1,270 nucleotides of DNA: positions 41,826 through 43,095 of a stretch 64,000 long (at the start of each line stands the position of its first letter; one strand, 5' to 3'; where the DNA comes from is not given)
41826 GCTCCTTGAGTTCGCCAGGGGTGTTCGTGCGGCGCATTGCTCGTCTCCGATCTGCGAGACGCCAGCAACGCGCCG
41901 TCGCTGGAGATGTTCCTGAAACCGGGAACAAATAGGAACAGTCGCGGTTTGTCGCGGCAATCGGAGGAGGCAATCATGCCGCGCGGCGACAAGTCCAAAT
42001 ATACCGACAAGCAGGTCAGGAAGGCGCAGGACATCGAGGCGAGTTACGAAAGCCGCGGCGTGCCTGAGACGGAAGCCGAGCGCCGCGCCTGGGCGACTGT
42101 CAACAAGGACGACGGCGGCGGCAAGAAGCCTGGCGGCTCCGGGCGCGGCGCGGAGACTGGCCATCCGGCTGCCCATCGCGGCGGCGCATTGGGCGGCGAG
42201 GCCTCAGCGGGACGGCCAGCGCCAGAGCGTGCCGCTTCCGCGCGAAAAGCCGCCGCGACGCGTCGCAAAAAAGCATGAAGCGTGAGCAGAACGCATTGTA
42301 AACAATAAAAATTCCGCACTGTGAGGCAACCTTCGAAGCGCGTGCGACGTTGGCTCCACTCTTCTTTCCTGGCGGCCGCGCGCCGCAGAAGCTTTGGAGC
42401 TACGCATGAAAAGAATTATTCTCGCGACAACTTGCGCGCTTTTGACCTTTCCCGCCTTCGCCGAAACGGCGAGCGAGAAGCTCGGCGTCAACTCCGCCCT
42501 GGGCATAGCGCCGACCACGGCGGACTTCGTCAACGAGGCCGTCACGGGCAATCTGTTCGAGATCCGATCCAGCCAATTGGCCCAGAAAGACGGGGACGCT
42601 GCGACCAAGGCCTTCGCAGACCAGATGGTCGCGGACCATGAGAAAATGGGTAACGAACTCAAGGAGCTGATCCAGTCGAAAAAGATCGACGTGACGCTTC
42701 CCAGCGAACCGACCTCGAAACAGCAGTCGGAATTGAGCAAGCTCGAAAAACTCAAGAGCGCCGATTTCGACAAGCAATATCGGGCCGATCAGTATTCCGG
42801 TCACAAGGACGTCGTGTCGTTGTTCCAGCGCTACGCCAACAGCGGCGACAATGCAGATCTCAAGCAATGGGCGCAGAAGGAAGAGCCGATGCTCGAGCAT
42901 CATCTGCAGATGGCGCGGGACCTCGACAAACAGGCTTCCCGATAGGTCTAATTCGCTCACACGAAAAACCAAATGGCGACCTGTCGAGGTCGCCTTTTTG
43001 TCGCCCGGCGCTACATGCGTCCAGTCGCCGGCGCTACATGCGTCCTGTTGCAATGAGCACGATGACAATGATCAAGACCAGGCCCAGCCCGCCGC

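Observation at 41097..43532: Island of micro-genes (two DUF3309-like, a 26-aa peptide, three small hypotheticals, DUF4142, a KG-rich stress-like protein) carrying EcfG-type general-stress promoter motifs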

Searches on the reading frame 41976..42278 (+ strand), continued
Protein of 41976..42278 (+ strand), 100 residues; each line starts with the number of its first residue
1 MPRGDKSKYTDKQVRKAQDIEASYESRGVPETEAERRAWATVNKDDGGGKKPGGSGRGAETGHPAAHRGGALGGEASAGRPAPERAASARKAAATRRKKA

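Call 114: fold_search(model_id=the predicted structure, library=pdb)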
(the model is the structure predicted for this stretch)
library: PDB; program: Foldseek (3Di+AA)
matches with E <= 10: 18; with E <= 0.001: 0
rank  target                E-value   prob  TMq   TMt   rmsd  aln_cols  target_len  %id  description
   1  1tfe                  3.7e+00  0.54  0.34  0.24   2.7        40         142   18  DIMERIZATION DOMAIN OF EF-TS FROM T. THERMOPHILUS (released 1996-11-08)
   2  2c5q_A                4.5e+00  0.41  0.29  0.13   1.9        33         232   12  Crystal structure of yeast YER010Cp (released 2005-11-14)
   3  1aip_C                6.1e+00  0.44  0.33  0.17   0.8        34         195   20  EF-TU EF-TS COMPLEX FROM THERMUS THERMOPHILUS (released 1997-10-22)
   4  6a6a_A                6.6e+00  0.28  0.28  0.15   3.2        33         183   24  VanYB in complex with D-Alanine (released 2018-09-05)
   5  4o55                  6.6e+00  0.10  0.28  0.21   5.6        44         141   16  HIV-1 Integrase Catalytic Core Domain Complexed with Allosteric Inhibitor (2S)-tert-butoxy[6-(5-chloro-1H-benzimidazol-2 (released 2014-07-02)
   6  3iby_A                7.4e+00  0.18  0.29  0.13   2.8        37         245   14  Structure of cytosolic domain of L. pneumophila FeoB (released 2009-10-13)
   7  4s1h_B                7.9e+00  0.38  0.35  0.13   1.3        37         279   22  Pyridoxal kinase of Entamoeba histolytica with ADP (released 2015-01-28)
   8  5hnm_B                7.9e+00  0.23  0.28  0.15   3.2        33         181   24  Crystal structure of vancomycin resistance D,D-pentapeptidase VanY E175A mutant from VanB-type resistance cassette in  (released 2016-02-10)
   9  2apl                  8.4e+00  0.33  0.32  0.22   1.2        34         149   18  Crystal structure of protein PG0816 from Porphyromonas gingivalis (released 2005-09-27)
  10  4q7j_A                8.4e+00  0.28  0.34  0.13   1.3        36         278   17  Complex structure of viral RNA polymerase (released 2014-08-27)
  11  3nct_D                8.4e+00  0.18  0.31  0.23   1.8        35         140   14  X-ray crystal structure of the bacterial conjugation factor PsiB, a negative regulator of reca (released 2010-07-21)
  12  8cbt_B                8.4e+00  0.13  0.31  0.23   3.8        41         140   17  HIV-1 Integrase Catalytic Core Domain and C-Terminal Domain in Complex with Allosteric Integrase Inhibitor MUT872 (released 2023-06-07)
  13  5jl4_A                9.0e+00  0.10  0.32  0.22   5.6        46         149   17  Inhibitor resistant mutant catalytic core domain of HIV-1 Integrase (released 2017-10-04)
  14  5xnb_P                9.0e+00  0.09  0.32  0.32  11.4        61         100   13  Crystal structure of the IcmS-IcmW-DotL complex of the Legionella type IVb secretion system (released 2017-09-27)
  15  3gt0                  9.6e+00  0.33  0.30  0.14   0.6        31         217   16  Crystal structure of pyrroline 5-carboxylate reductase from Bacillus cereus. Northeast Structural Genomics Consortium Ta (released 2009-04-21)
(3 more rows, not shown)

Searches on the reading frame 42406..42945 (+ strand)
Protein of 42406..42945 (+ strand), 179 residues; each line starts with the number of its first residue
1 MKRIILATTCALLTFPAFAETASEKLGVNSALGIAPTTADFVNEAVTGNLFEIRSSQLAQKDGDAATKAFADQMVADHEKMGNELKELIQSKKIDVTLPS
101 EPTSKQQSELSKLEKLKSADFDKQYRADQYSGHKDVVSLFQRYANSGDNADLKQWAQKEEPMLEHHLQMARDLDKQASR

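Call 3: search_protein_families(library=pfam, proteins=[window:42406-42945:+], max_evalue=1)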
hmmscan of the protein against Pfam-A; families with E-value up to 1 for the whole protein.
window:42406-42945:+ (179 aa): 4 families
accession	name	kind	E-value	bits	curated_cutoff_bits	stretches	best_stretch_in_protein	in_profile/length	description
PF13628.12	DUF4142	-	1.3e-42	145.8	27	1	37-173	2-138/138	Domain of unknown function (DUF4142)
PF03713.19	DUF305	-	0.00068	20.2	27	1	102-158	79-135/151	Domain of unknown function (DUF305)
PF07863.16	CtnDOT_TraJ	-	0.039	15.1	28.4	1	36-87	13-64/66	Homologues of TraJ from Bacteroides conjugative transposon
PF09537.16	DUF2383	-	0.065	13.8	30.8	1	58-92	23-57/111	Domain of unknown function (DUF2383)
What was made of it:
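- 42406..42945 (+): DUF4142 protein, 179 aa, with an N-terminal signal peptide (periplasmic). Pfam PF13628 E=1.3e-42; weak hits to the ferritin-like families DUF305 and DUF2383 (call 3).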

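Call 7: find_related_loci(query=window:42406-42945:+, collection=genome_contigs, flank=6000)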
Query window:42406-42945:+ (179 aa) in genome_contigs; peptide patterns used: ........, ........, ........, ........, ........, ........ (x = any residue, [..] = any of these).
140 stretches matched a pattern, but none encodes a relative of the query by tblastn (E <= 1e-3).
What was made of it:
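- Tried and rejected: A genome_contigs scan with DUF4142 found nothing (call 7).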

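Call 8: find_encoding_contigs(protein=window:42406-42945:+, flank=10000, max_places=10)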
Protein window:42406-42945:+ (179 aa): 1 contig read that carries it; 1 place shown.
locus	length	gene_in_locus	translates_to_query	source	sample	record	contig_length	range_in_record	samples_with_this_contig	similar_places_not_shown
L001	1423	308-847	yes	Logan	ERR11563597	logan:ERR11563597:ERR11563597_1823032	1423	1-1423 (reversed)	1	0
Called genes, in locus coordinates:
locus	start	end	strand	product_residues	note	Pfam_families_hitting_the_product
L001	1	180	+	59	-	?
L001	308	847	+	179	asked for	PF13628:DUF4142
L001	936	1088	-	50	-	PF11752:DUF3309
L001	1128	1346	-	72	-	-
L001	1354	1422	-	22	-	?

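Call 11: search_protein_families(library=ncbifam, proteins=[window:42406-42945:+], max_evalue=1)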
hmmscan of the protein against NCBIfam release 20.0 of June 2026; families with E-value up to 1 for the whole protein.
window:42406-42945:+ (179 aa): 1 family
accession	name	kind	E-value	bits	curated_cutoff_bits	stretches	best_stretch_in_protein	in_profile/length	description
TIGR03652.1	FeS_repair_RIC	equivalog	0.043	13.6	204.7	1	59-118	141-199/216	iron-sulfur cluster repair di-iron protein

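Call 19: find_related_loci(query=window:42406-42945:+, collection=metagenome_contigs, flank=5000)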
Query window:42406-42945:+ (179 aa) in metagenome_contigs; peptide patterns used: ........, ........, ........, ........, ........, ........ (x = any residue, [..] = any of these).
190 stretches matched a pattern; 3 encode a relative of the query (tblastn E <= 1e-3); 3 distinct loci.
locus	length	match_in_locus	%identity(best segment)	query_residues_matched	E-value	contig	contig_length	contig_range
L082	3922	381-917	79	1-179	1e-99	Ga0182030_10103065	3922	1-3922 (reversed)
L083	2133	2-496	81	15-179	5e-95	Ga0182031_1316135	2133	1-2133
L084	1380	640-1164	52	1-175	2e-59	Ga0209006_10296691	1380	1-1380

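Call 65: search_dna_similar(query=window:42406-42945:+, collection=plasmids, mode=protein, max_rows=30, rows=spread)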
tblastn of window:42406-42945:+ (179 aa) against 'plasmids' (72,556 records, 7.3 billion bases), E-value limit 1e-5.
Records with a match: 296; places in all: 348; records where one place covers at least 80% of the query: 167.
Best place of each record, by identity: <60% 296.
By first word of the organism name: Rhizobium 72; Pantoea 46; Agrobacterium 26; Sphingobium 19; Sinorhizobium 17; Paraburkholderia 17; Mesorhizobium 16; Burkholderia 11; Ensifer 9; Azospirillum 5; and 31 more.
By predicted mobility (MOB-suite, as given by PLSDB): non-mobilizable 202; conjugative 82; mobilizable 12.
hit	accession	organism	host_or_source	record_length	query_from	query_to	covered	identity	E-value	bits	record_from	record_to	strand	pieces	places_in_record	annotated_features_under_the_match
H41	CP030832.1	Neorhizobium sp. NCHU2750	Rosa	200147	2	175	97%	56.9%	1e-56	198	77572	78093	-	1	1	outer membrane protein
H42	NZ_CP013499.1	Rhizobium sp. N621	Phaseolus vulgaris,Whole ...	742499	1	179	100%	54.2%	9e-57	198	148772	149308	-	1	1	DUF4142 domain-containing protein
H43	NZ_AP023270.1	Agrobacterium vitis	Vitis vinifera,grapevine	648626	1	174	97%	54.6%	2e-55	194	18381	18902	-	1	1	DUF4142 domain-containing protein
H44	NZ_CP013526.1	Rhizobium phaseoli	Phaseolus vulgaris,Whole ...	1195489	1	175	98%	53.1%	8e-55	192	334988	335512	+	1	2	record has no annotation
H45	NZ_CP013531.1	Rhizobium phaseoli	Phaseolus vulgaris,Whole ...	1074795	1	175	98%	52.6%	2e-54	192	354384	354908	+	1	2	record has no annotation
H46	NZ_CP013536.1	Rhizobium phaseoli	Phaseolus vulgaris,Whole ...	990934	1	175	98%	52.0%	3e-53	188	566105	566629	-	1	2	none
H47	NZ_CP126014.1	Bradyrhizobium japonicum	Glycine max,soybean,root nodule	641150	1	178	99%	50.6%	1e-51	183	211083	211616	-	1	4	DUF4142 domain-containing protein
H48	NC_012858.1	Rhizobium leguminosarum bv. trifolii WSM1325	-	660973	2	175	97%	49.1%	1e-46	169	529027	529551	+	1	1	DUF4142 domain-containing protein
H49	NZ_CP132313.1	Shinella zoogloeoides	Homo sapiens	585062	1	174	97%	47.7%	3e-43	159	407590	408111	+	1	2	DUF4142 domain-containing protein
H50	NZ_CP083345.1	Ensifer adhaerens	cell culture,soil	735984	1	173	97%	45.7%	6e-43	159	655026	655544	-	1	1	DUF4142 domain-containing protein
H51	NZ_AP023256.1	Mesorhizobium sp. 131-3-5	Lotus japonicus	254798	1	177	99%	35.4%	6e-18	87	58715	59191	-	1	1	DUF4142 domain-containing protein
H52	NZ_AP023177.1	Paraburkholderia largidicola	Physopelta gutta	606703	1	176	98%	32.8%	6e-13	73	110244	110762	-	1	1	DUF4142 domain-containing protein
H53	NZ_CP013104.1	Paraburkholderia caribensis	-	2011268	4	173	95%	32.6%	9e-10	64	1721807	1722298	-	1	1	none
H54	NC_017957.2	Tistrella mobilis KA081020-065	-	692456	1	173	97%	30.9%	1e-13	75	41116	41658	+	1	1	DUF4142 domain-containing protein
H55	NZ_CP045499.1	Mesorhizobium sp. INR15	pure culture,nutrient broth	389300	40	178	78%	37.5%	7e-18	87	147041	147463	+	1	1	DUF4142 domain-containing protein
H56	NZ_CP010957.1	Sphingobium sp. YBL2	cell culture,soil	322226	30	179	84%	34.0%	5e-18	87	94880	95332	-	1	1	DUF4142 domain-containing protein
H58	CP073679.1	Sinorhizobium meliloti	Medicago truncatula,cell culture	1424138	37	173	77%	36.2%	5e-18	87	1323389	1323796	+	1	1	DUF4142 domain-containing protein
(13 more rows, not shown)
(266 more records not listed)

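Call 67: get_annotated_region(hit=H41, flank=1200)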
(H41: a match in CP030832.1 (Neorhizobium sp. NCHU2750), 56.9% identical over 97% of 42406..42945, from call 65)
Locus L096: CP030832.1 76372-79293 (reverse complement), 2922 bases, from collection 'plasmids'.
description: Neorhizobium sp. NCHU2750 plasmid pNCHU2750d, complete sequence
organism: Neorhizobium sp. NCHU2750 (NCBI taxid 1825976)
taxonomy: Bacteria; Pseudomonadota; Alphaproteobacteria; Hyphomicrobiales; Rhizobiaceae; Neorhizobium; Neorhizobium sp. NCHU2750
host: -; source: Rosa; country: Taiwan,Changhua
typing (MOB-suite, as given by PLSDB): conjugative; relaxase MOBQ; mating-pair formation MPF_T
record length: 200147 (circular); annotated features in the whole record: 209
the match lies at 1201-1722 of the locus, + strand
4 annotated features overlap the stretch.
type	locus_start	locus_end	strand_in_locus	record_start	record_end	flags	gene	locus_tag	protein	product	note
CDS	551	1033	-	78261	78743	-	-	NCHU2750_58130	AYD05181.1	general stress protein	-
CDS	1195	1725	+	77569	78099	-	-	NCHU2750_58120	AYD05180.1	outer membrane protein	-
CDS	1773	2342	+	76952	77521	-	pfpI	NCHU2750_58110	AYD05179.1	protease I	-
CDS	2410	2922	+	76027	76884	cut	-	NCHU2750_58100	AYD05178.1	short-chain dehydrogenase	-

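Call 68: get_annotated_region(hit=H43, flank=1200)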
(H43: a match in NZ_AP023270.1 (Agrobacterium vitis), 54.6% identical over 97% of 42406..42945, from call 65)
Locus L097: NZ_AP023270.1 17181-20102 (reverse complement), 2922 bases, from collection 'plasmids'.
description: Agrobacterium vitis strain VAR03-1 plasmid pRvVAR031a, complete sequence
organism: Agrobacterium vitis (NCBI taxid 373)
taxonomy: Bacteria; Pseudomonadota; Alphaproteobacteria; Hyphomicrobiales; Rhizobiaceae; Agrobacterium; Agrobacterium vitis
host: -; source: Vitis vinifera,grapevine; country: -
typing (MOB-suite, as given by PLSDB): non-mobilizable; replicon rep_cluster_287
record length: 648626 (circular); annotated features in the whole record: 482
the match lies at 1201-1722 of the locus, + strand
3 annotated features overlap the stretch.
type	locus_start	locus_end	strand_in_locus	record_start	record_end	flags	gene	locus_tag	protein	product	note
CDS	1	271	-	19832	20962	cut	-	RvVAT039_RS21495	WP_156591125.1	efflux RND transporter periplasmic adaptor subunit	GO:0006810 - transport [Evidence IEA]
CDS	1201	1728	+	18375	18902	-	-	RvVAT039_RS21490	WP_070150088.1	DUF4142 domain-containing protein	-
CDS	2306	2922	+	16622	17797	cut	-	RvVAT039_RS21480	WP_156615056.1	zinc-dependent alcohol dehydrogenase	-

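Call 69: get_annotated_region(hit=H47, flank=1200)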
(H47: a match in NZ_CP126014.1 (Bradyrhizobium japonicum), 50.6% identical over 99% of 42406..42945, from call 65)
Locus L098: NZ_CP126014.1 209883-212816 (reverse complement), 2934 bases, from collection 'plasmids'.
description: Bradyrhizobium japonicum strain S11L-Bj plasmid pS11L-1, complete sequence
organism: Bradyrhizobium japonicum (NCBI taxid 375)
taxonomy: Bacteria; Pseudomonadota; Alphaproteobacteria; Hyphomicrobiales; Nitrobacteraceae; Bradyrhizobium; Bradyrhizobium japonicum
host: -; source: Glycine max,soybean,root nodule; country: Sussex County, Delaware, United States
typing (MOB-suite, as given by PLSDB): conjugative; replicon rep_cluster_506; relaxase MOBP; mating-pair formation MPF_T
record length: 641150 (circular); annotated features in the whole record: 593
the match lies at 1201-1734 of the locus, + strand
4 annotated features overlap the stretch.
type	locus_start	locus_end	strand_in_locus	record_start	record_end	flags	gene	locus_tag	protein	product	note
CDS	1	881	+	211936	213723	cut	-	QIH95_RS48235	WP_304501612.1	thiamine pyrophosphate-requiring protein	-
CDS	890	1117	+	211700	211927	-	-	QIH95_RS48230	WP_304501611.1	hypothetical protein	-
CDS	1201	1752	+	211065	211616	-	-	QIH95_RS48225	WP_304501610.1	DUF4142 domain-containing protein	-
CDS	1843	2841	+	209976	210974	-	-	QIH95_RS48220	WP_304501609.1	SDR family oxidoreductase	-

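Call 70: get_annotated_region(hit=H48, flank=1200)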
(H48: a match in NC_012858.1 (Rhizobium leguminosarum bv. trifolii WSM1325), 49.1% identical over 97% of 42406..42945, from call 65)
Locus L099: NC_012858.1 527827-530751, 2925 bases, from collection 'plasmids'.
description: Rhizobium leguminosarum bv. trifolii WSM1325 plasmid pR132502, complete sequence
organism: Rhizobium leguminosarum bv. trifolii WSM1325 (NCBI taxid 395491)
taxonomy: Bacteria; Pseudomonadota; Alphaproteobacteria; Hyphomicrobiales; Rhizobiaceae; Rhizobium; Rhizobium leguminosarum; Rhizobium leguminosarum bv. trifolii WSM1325
host: -; source: -; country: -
typing (MOB-suite, as given by PLSDB): mobilizable; relaxase MOBQ
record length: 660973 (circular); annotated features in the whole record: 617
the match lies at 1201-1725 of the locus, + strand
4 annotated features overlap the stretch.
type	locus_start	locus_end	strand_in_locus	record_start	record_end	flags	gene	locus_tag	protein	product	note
CDS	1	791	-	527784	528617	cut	nadE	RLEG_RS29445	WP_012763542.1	ammonia-dependent NAD(+) synthetase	GO:0009435 - NAD biosynthetic process [Evidence IEA]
CDS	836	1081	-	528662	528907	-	-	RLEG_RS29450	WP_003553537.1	hypothetical protein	-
CDS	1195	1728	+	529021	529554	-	-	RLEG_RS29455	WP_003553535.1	DUF4142 domain-containing protein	-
CDS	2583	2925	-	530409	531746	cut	-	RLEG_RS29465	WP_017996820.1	nucleotide sugar dehydrogenase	-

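Call 71: get_annotated_region(hit=H50, flank=1200)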
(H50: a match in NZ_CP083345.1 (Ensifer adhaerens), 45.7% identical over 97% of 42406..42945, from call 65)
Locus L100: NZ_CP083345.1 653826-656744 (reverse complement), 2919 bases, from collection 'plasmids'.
description: Ensifer adhaerens strain W2-A plasmid p1, complete sequence
organism: Ensifer adhaerens (NCBI taxid 106592)
taxonomy: Bacteria; Pseudomonadota; Alphaproteobacteria; Hyphomicrobiales; Rhizobiaceae; Ensifer; Ensifer adhaerens
host: -; source: cell culture,soil; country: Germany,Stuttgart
typing (MOB-suite, as given by PLSDB): non-mobilizable; mating-pair formation MPF_T
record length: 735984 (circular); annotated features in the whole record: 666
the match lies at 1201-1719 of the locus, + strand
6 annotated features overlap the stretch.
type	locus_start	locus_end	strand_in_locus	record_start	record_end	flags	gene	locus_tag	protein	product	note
CDS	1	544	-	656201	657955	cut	-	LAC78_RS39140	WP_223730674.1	thiamine pyrophosphate-binding protein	-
CDS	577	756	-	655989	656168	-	-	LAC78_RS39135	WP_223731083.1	hypothetical protein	-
CDS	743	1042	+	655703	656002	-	-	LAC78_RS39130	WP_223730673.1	hypothetical protein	-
CDS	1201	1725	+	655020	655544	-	-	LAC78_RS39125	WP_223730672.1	DUF4142 domain-containing protein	-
CDS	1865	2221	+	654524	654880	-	-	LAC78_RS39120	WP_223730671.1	DUF2188 domain-containing protein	-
CDS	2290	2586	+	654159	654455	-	-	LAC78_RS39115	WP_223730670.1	DUF982 domain-containing protein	-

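Call 72: get_annotated_region(hit=H58, flank=1200)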
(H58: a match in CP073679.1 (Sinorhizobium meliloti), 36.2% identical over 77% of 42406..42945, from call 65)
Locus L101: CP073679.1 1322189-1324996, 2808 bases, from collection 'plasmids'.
description: Sinorhizobium meliloti strain ABS7 plasmid pSymA, complete sequence
organism: Sinorhizobium meliloti (NCBI taxid 382)
taxonomy: Bacteria; Pseudomonadota; Alphaproteobacteria; Hyphomicrobiales; Rhizobiaceae; Sinorhizobium; Sinorhizobium meliloti
host: -; source: Medicago truncatula,cell culture; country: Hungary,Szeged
typing (MOB-suite, as given by PLSDB): conjugative; relaxase MOBQ; mating-pair formation MPF_T
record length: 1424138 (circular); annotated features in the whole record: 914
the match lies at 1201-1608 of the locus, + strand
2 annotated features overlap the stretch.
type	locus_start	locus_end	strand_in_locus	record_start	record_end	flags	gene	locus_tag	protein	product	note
CDS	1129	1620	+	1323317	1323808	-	-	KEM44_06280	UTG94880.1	DUF4142 domain-containing protein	-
CDS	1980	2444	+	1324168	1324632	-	-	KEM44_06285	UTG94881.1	MgtC/SapB family protein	-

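Call 73: get_annotated_region(hit=H56, flank=1200)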
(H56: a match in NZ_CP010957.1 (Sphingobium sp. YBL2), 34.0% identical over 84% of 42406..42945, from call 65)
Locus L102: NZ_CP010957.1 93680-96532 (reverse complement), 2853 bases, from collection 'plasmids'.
description: Sphingobium sp. YBL2 plasmid 3pYBL2-3, complete sequence
organism: Sphingobium sp. YBL2 (NCBI taxid 484429)
taxonomy: Bacteria; Pseudomonadota; Alphaproteobacteria; Sphingomonadales; Sphingomonadaceae; Sphingobium; Sphingobium sp. YBL2
host: -; source: cell culture,soil; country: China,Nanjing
typing (MOB-suite, as given by PLSDB): conjugative; relaxase MOBF; mating-pair formation MPF_T
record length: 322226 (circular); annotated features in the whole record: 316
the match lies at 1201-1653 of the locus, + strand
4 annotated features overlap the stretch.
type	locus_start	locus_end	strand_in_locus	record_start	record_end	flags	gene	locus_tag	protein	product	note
CDS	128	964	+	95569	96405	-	-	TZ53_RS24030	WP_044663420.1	TIGR00266 family protein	-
CDS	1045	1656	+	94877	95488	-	-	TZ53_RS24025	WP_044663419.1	DUF4142 domain-containing protein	-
CDS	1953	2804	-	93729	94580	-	-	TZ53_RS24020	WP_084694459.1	sigma-70 family RNA polymerase sigma factor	-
CDS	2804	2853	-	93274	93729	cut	-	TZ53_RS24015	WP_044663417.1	carboxymuconolactone decarboxylase family protein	-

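Call 74: get_annotated_region(hit=H54, flank=1200)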
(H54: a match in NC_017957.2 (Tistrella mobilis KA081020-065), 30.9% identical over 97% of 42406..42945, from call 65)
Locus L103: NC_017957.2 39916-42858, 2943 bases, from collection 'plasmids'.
description: Tistrella mobilis KA081020-065 plasmid pTM1, complete sequence
organism: Tistrella mobilis KA081020-065 (NCBI taxid 1110502)
taxonomy: Bacteria; Pseudomonadota; Alphaproteobacteria; Geminicoccales; Geminicoccaceae; Tistrella; Tistrella mobilis; Tistrella mobilis KA081020-065
host: -; source: -; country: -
typing (MOB-suite, as given by PLSDB): non-mobilizable; replicon rep_cluster_140
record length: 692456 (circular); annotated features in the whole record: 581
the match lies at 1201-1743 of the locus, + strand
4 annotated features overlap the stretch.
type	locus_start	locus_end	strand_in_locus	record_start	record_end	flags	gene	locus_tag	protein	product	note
CDS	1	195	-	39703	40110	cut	-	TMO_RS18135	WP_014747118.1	hypothetical protein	-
CDS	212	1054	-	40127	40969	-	-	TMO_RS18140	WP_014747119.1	TIGR02587 family membrane protein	-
CDS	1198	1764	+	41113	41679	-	-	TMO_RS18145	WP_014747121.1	DUF4142 domain-containing protein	-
CDS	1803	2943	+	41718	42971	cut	-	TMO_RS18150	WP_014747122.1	hypothetical protein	-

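Call 95: search_solved_structures(query=window:42406-42945:+, max_evalue=0.01)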
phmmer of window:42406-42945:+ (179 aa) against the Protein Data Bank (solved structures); distinct sequences matched with E-value up to 0.01: 0.
